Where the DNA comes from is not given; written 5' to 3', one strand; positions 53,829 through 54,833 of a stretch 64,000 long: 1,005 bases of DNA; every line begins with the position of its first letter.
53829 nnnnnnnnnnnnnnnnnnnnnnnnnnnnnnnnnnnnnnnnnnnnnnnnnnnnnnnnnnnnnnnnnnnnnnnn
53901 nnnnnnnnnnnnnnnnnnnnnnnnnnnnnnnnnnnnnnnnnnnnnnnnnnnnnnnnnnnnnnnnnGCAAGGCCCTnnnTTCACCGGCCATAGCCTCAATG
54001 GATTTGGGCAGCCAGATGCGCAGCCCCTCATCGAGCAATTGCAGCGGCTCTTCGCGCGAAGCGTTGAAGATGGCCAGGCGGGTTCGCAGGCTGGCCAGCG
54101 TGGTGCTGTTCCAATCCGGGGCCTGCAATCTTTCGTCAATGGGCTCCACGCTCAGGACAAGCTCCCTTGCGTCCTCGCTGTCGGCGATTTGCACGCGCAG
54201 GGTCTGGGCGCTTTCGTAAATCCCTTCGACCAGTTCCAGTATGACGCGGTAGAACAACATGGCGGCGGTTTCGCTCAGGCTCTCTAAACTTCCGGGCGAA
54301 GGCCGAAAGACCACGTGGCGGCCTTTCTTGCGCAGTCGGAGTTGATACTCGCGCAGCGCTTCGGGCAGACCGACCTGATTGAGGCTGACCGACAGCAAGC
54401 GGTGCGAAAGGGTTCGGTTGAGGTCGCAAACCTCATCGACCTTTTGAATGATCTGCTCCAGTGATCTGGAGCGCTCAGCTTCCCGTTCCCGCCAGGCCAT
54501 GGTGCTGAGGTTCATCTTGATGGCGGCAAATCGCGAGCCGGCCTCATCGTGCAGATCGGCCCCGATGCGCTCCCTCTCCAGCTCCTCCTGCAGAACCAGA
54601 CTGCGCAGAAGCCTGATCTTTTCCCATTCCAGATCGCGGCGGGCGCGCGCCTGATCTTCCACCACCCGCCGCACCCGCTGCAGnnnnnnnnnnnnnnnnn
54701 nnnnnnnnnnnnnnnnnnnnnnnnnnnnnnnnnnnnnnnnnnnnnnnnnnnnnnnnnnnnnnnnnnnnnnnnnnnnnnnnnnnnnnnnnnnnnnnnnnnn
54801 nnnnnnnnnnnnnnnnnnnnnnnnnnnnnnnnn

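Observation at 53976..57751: Two translationally coupled 7TMR-DISM histidine kinases with complementary defects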

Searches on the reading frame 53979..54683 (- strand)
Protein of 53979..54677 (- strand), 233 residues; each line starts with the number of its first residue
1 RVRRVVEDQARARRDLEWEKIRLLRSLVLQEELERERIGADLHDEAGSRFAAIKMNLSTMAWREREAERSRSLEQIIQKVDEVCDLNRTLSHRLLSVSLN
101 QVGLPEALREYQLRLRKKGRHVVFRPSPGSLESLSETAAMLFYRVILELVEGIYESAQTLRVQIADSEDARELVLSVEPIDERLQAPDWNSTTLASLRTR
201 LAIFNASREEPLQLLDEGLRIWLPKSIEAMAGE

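Call 14: search_solved_structures(query=window:53979-54677:-, max_evalue=10, show_alignments=3)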
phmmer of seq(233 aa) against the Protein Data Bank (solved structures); distinct sequences matched with E-value up to 10: 1.
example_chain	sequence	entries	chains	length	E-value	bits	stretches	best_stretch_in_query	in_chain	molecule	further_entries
8w1p_H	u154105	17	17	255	2.3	11.1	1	86-136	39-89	Cas5 | Cas5f | hypothetical protein J6N51_11000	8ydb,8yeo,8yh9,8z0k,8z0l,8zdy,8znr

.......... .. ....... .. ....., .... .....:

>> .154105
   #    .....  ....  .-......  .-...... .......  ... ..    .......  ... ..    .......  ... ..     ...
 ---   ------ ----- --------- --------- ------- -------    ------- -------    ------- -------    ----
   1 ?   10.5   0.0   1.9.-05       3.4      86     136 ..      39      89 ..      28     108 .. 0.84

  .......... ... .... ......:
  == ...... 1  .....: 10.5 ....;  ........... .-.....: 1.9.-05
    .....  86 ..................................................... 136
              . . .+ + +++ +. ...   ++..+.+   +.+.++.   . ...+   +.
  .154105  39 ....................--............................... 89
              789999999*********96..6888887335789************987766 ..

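Call 23: search_solved_structures(query=A1, max_evalue=10, show_alignments=3)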
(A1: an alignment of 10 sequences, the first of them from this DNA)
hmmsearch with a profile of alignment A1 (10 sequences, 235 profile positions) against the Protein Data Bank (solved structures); distinct sequences matched with E-value up to 10: 4.
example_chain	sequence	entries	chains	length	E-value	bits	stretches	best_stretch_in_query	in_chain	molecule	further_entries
3ehf_A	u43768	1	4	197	0.24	14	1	36-118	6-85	Sensor kinase (YocF protein)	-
7ssj_A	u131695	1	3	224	0.42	13.2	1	24-117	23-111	Sensor histidine kinase DesK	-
3gig_A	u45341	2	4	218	0.46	13.1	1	23-117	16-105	Sensor histidine kinase desK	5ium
2esb_A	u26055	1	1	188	1.4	11.5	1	141-191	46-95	Dual specificity protein phosphatase 18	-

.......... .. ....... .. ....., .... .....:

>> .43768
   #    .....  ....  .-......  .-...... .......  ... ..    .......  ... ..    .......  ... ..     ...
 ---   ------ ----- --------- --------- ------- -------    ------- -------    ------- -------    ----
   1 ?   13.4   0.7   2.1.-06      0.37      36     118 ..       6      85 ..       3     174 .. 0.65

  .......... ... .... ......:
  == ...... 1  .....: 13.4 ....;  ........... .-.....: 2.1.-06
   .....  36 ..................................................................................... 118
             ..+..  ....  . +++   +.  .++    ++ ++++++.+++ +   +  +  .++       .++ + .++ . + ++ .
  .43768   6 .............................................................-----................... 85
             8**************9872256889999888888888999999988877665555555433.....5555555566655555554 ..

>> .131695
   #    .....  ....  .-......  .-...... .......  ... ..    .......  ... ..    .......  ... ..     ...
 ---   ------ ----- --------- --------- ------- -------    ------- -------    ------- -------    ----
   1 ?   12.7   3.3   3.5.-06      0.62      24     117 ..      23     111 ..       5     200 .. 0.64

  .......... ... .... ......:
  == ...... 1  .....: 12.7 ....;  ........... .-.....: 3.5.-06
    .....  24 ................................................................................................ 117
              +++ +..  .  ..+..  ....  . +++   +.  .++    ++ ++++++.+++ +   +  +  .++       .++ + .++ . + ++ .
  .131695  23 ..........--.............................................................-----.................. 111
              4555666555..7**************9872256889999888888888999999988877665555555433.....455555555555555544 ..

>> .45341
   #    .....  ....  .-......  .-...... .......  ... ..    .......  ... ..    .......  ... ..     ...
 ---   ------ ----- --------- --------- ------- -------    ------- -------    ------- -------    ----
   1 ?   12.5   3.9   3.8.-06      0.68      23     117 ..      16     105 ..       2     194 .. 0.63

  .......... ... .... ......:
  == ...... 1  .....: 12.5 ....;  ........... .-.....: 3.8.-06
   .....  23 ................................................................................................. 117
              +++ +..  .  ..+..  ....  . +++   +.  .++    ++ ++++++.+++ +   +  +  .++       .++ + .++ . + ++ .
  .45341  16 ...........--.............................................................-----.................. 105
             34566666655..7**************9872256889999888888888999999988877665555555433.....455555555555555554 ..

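Call 27: find_related_loci(query=A1, collection=genome_contigs, flank=8000)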
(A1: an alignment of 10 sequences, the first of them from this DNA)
Query A1 (235 aa) in genome_contigs; peptide patterns used: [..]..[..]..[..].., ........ (x = any residue, [..] = any of these).
313 stretches matched a pattern; 4 encode a relative of the query (tblastn E <= 1e-3); 4 distinct loci.
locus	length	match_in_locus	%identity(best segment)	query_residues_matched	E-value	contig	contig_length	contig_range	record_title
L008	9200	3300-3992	64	1-231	9e-95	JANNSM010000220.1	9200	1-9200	MAG: Bacteroidota bacterium isolate SOY_31_metabat_213 SOY_31_k141_1009911, whole genome shotgun sequence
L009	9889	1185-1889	67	1-235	2e-94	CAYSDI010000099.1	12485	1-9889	MAG TPA_asm: uncultured Chitinophagales bacterium isolate SRP128246_co1_364 genome assembly, contig: NODE_12083_length_1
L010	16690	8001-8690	67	1-230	6e-94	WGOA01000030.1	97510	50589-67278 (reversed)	MAG: Bacteroidetes bacterium isolate RI_103 c_000000006009, whole genome shotgun sequence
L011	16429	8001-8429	27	42-175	1e-5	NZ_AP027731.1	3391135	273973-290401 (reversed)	Naasia aerilata strain NBRC 108725 chromosome, complete genome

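Call 31: predict_structure(alignment_id=A1)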
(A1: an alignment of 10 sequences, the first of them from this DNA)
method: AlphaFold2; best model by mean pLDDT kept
length: 235 residues; sequences in the alignment: 10
mean_pLDDT: 79.2   pTM: 0.66
mean pLDDT of the five models: 79.2, 77.0, 76.0, 74.0, 71.2
residues with pLDDT >= 90: 36; 70-90: 153; 50-70: 35; < 50: 11
segments of 3 or more residues with pLDDT < 50: 92-98, 232-235
pLDDT, mean of each block of 10 residues (from residue 1): 86 84 76 66 57 76 83 83 72 49 75 83 92 85 86 87 94 92 85 80 79 86 88 40
secondary structure, 60 per line:
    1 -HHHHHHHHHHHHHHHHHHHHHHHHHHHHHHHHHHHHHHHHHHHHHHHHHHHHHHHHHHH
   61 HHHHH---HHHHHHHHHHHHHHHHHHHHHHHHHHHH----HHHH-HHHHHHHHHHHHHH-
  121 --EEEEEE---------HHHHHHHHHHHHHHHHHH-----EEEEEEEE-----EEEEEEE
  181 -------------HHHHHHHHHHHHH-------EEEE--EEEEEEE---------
elements in order: H2-65 H69-96 H101-104 H106-119 E123-128 H138-155 E161-168 E174-180 H194-206 E214-217 E220-226

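Call 35: fold_search(model_id=the predicted structure, library=pdb)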
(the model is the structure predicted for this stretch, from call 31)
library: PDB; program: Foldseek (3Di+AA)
matches with E <= 10: 551; with E <= 0.001: 68
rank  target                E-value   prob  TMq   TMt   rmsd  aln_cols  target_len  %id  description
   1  3gig_B                2.3e-06  1.00  0.42  0.47  12.5       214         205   22  Crystal structure of phosphorylated DesKC in complex with AMP-PCP (released 2009-09-15)
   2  3ehj_B                3.1e-06  1.00  0.42  0.46  17.5       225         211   18  Crystal structure of DesKC-H188V in complex with AMP-PCP (released 2009-09-15)
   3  9jfj_A                3.1e-06  1.00  0.33  0.34  11.3       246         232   13  Crystal structure of the cytoplasmic domain of ZraS in ADP-bound form (released 2025-03-26)
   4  9jfj_D                3.1e-06  1.00  0.35  0.35  16.3       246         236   16  Crystal structure of the cytoplasmic domain of ZraS in ADP-bound form (released 2025-03-26)
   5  5iuj_B                3.5e-06  1.00  0.39  0.42  15.1       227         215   20  Crystal structure of the DesK-DesR complex in the phosphotransfer state with low Mg2+ (20 mM) (released 2016-12-21)
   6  3ehj_A                4.2e-06  1.00  0.42  0.48  18.1       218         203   19  Crystal structure of DesKC-H188V in complex with AMP-PCP (released 2009-09-15)
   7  7ssj_D                4.2e-06  1.00  0.39  0.41  18.4       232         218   20  Crystal structure of the DesK-DesR complex in the phosphatase state (released 2022-11-16)
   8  3gig_A                4.8e-06  1.00  0.47  0.52   9.3       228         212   22  Crystal structure of phosphorylated DesKC in complex with AMP-PCP (released 2009-09-15)
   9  3ehh_B                6.2e-06  1.00  0.38  0.45  16.8       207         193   20  Crystal structure of DesKC-H188V in complex with ADP (released 2009-09-15)
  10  9jfj_C                7.0e-06  1.00  0.33  0.34  12.1       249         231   18  Crystal structure of the cytoplasmic domain of ZraS in ADP-bound form (released 2025-03-26)
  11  4biu_A                1.0e-05  1.00  0.36  0.34  11.4       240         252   16  Crystal structure of CpxAHDC (orthorhombic form 1) (released 2014-02-12)
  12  7ssj_C                1.0e-05  1.00  0.34  0.36  18.9       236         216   21  Crystal structure of the DesK-DesR complex in the phosphatase state (released 2022-11-16)
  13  9jfj_B                1.0e-05  1.00  0.34  0.35  15.8       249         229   16  Crystal structure of the cytoplasmic domain of ZraS in ADP-bound form (released 2025-03-26)
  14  7ssj_A                1.1e-05  1.00  0.38  0.40  18.7       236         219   19  Crystal structure of the DesK-DesR complex in the phosphatase state (released 2022-11-16)
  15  4biu_B                1.5e-05  1.00  0.33  0.31  11.4       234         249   17  Crystal structure of CpxAHDC (orthorhombic form 1) (released 2014-02-12)
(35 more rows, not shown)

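Call 51: search_protein_representatives(alignment_id=A1)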
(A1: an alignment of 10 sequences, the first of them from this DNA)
Query: 10 sequences, 235 profile positions. Proteins with E-value up to 0.001 (for the whole library): 42156; up to 1e-10: 3937; up to 1e-30: 9. The best 150 are listed.
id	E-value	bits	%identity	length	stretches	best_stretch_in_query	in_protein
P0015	4.6e-115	399.3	-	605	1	1-233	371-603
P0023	5.2e-109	379.5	-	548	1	1-232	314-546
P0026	1.3e-103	361.9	-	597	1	1-234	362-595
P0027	8.2e-103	359.2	-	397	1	1-232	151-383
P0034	5.0e-86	304.3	-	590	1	1-226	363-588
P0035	3.1e-83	295.2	-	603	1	2-231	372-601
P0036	3.0e-77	275.6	-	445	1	1-231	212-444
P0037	1.8e-71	256.7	-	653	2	1-170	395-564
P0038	4.9e-60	219.2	-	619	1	1-231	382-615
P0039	2.3e-22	95.9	-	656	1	11-207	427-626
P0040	2.6e-22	95.7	-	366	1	1-206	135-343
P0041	9.8e-22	93.9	-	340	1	14-206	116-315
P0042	1.1e-21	93.8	-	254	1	19-179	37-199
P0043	2.9e-21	92.3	-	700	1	10-205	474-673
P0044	4.6e-21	91.7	-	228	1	12-209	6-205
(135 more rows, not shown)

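Call 53: find_encoding_contigs(protein=P0038, flank=6000, max_places=2)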
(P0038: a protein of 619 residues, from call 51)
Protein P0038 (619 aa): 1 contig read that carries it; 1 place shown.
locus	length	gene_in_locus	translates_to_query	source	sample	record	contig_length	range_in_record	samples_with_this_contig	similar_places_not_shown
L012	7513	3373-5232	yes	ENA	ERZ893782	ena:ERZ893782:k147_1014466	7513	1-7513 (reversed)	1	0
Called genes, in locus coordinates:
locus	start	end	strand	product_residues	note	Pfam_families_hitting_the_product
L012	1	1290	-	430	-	?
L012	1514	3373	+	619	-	PF07696:7TMR-DISMED2, PF07695:7TMR-DISM_7TM, PF02518:HATPase_c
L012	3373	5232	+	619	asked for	PF07695:7TMR-DISM_7TM, PF07730:HisKA_3 (weak)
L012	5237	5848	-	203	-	PF00072:Response_reg, PF00196:GerE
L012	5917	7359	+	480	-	PF17757:UvrB_inter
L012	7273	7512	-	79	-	?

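Call 54: find_encoding_contigs(protein=P0035, flank=6000, max_places=2)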
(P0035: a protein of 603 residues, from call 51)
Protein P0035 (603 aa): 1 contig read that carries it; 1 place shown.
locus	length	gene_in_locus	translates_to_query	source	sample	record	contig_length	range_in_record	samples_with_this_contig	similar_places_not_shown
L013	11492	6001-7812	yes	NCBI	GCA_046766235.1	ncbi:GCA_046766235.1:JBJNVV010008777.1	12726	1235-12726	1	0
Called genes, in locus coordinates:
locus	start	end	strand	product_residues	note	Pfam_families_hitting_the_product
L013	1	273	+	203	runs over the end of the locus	PF02472:ExbD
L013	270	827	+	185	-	PF02472:ExbD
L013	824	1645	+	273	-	PF28545:1TM_TonB_rel, PF03544:TonB_C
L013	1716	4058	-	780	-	PF13620:CarboxypepD_reg, PF13715:CarbopepD_reg_2, PF07715:Plug, PF00593:TonB_dep_Rec_b-barrel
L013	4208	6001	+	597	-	PF07695:7TMR-DISM_7TM (weak), PF02518:HATPase_c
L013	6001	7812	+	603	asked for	PF07695:7TMR-DISM_7TM, PF07730:HisKA_3 (faint)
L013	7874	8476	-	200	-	PF00072:Response_reg, PF00196:GerE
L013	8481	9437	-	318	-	PF14371:DUF4412 (weak)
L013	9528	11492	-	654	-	?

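Call 55: find_encoding_contigs(protein=P0034, flank=6000, max_places=2)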
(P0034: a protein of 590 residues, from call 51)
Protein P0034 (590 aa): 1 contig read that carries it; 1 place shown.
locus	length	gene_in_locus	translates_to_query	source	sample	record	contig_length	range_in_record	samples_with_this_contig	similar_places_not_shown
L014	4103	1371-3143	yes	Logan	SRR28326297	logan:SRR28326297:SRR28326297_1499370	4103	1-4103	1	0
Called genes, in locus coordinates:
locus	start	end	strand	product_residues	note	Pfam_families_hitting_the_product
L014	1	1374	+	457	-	?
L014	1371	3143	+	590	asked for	PF07695:7TMR-DISM_7TM, PF07730:HisKA_3 (weak)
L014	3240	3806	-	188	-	PF00072:Response_reg, PF00196:GerE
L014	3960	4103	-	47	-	?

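Call 75: search_protein_families(library=pfam, alignment_id=A1, max_evalue=1)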
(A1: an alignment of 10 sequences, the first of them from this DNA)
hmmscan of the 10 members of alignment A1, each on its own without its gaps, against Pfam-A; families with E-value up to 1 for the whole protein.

A. member 1, seq(235 aa): 2 families
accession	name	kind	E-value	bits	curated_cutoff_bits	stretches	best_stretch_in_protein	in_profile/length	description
PF07730.19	HisKA_3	-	2.7e-07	31.5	24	1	36-97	1-64/68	Histidine kinase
PF16523.10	betaPIX_CC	-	0.58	10.5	26.8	0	2-27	49-74/85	betaPIX coiled coil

B. families by the number of members that match (of 10 scanned): 11 families
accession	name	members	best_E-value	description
PF07730.19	HisKA_3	10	4.1e-08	Histidine kinase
PF23818.1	Phage_tail_terminator_7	2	0.022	Bacteriophage Tail Tube Terminator Protein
PF17098.10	Wtap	1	0.0028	WTAP/Mum2p family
PF10473.14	CENP-F_leu_zip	1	0.0078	Leucine-rich repeats of kinetochore protein Cenp-F/LEK1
PF12770.12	CHAT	1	0.044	CHAT domain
PF24531.2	ANC1_spectrin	1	0.068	Nuclear anchorage protein 1, spectrin repeat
PF21444.2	CofB_pilin_dom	1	0.075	CofB, pilin domain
PF20867.3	UVSSA_N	1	0.17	UVSSA N-terminal domain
PF00696.33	AA_kinase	1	0.21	Amino acid kinase family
PF16523.10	betaPIX_CC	1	0.58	betaPIX coiled coil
PF04632.18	FUSC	1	0.73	Fusaric acid resistance protein family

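Call 77: find_related_loci(query=A1, collection=metagenome_contigs, flank=5000)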
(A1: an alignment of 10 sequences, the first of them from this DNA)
Query A1 (235 aa) in metagenome_contigs; peptide patterns used: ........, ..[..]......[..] (x = any residue, [..] = any of these).
600 stretches matched a pattern (row limit reached: there are more); 107 encode a relative of the query (tblastn E <= 1e-3); the best 80 are kept; 80 distinct loci.
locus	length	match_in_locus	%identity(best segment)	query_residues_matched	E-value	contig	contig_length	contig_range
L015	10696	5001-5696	69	1-232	2e-101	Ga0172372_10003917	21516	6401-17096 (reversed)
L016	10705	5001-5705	67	1-235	2e-93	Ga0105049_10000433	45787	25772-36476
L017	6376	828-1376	31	25-203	1e-16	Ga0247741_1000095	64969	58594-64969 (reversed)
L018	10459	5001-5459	33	25-176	3e-16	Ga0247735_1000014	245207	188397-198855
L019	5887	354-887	34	3-180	2e-13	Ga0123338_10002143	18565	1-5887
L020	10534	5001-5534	35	3-180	3e-13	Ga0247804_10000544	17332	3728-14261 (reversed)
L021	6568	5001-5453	33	33-180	4e-13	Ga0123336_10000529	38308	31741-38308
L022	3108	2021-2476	34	33-180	7e-13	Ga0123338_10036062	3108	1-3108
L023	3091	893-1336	31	37-180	8e-12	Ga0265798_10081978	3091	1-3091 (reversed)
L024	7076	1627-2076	33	33-180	7e-11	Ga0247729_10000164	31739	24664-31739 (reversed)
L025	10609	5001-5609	29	27-225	1e-10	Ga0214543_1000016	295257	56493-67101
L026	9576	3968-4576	29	27-225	1e-10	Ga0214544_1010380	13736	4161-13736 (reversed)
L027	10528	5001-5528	30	37-208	1e-10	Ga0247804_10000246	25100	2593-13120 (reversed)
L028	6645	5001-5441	29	25-169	1e-10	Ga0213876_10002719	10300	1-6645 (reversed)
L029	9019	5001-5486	35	3-166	1e-10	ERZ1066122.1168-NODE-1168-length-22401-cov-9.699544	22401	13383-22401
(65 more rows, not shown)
